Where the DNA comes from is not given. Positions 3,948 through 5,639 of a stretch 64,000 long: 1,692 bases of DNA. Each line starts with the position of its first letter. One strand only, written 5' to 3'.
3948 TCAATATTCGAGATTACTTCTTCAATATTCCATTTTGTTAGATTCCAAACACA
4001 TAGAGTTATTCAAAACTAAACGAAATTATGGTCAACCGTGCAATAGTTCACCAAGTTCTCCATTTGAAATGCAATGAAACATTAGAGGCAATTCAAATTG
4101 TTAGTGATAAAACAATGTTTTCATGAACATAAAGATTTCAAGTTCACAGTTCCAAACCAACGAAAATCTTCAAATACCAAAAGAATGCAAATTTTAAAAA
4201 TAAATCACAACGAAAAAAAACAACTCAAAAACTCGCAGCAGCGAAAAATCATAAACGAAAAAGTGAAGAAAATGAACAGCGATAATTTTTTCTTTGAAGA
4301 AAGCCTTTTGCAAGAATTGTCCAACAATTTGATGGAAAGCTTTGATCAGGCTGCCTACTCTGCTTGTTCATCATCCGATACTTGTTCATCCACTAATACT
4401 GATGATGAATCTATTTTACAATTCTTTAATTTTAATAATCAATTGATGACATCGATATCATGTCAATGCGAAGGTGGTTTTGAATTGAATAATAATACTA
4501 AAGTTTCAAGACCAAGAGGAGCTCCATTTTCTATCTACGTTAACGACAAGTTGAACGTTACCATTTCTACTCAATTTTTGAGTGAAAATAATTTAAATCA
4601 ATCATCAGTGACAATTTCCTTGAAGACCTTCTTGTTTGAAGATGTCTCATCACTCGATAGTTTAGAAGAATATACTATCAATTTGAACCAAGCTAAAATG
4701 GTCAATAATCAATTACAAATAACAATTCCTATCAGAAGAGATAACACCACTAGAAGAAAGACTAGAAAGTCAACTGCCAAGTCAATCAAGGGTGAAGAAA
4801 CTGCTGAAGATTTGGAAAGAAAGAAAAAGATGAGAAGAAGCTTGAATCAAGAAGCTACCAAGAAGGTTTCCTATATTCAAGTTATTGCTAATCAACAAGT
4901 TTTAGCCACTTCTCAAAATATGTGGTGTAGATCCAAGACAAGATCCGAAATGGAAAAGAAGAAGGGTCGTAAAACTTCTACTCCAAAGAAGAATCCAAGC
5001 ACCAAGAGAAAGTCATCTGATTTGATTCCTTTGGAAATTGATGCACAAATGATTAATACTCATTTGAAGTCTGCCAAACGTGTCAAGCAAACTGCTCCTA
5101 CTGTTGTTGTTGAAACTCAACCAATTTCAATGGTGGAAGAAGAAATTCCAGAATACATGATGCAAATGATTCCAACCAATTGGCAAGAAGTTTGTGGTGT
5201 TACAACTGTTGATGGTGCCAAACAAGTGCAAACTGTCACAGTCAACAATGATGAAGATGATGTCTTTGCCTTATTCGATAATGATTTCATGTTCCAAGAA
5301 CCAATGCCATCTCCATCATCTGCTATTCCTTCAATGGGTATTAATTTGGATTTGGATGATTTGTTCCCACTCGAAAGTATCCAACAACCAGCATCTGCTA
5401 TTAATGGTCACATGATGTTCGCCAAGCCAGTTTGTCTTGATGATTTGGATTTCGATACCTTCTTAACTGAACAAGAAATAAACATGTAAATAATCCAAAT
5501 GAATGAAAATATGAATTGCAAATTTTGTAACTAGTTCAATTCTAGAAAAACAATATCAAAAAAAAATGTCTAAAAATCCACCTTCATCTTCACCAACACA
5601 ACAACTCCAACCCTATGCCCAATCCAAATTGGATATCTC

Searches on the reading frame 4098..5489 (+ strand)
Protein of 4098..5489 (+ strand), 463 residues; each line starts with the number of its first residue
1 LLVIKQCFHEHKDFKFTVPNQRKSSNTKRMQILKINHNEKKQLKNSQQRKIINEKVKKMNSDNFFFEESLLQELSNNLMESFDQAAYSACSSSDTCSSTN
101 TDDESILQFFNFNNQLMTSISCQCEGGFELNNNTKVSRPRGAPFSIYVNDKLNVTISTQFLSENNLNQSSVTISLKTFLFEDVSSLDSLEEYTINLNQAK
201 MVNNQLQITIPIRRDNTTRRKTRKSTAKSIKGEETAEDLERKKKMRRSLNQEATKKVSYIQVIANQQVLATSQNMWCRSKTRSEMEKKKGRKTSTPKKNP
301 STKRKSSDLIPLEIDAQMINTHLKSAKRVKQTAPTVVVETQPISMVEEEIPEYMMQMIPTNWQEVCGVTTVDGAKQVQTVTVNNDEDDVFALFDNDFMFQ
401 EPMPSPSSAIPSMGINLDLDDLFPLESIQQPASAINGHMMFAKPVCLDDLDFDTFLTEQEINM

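Call 3: search_protein_families(library=pfam, proteins=[window:4098-5489:+], max_evalue=1)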
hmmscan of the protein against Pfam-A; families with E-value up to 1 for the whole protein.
window:4098-5489:+ (463 aa): 2 families
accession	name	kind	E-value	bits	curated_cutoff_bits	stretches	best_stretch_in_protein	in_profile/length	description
PF16861.10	Carbam_trans_C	-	0.011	15.7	27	1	317-386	40-112/170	Carbamoyltransferase C-terminus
PF17814.7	LisH_TPL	-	0.42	10.8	30.7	1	159-169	11-21/31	LisH-like dimerisation domain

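Call 62: search_protein_families(library=padloc, proteins=[window:4185-5489:+], max_evalue=0.01)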
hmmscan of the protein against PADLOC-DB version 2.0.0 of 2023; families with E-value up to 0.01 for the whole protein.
window:4185-5489:+ (434 aa): 0 families

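Call 63: search_protein_families(library=ncbifam, proteins=[window:4185-5489:+], max_evalue=0.01)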
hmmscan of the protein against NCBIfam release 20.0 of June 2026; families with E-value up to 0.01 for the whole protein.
window:4185-5489:+ (434 aa): 0 families
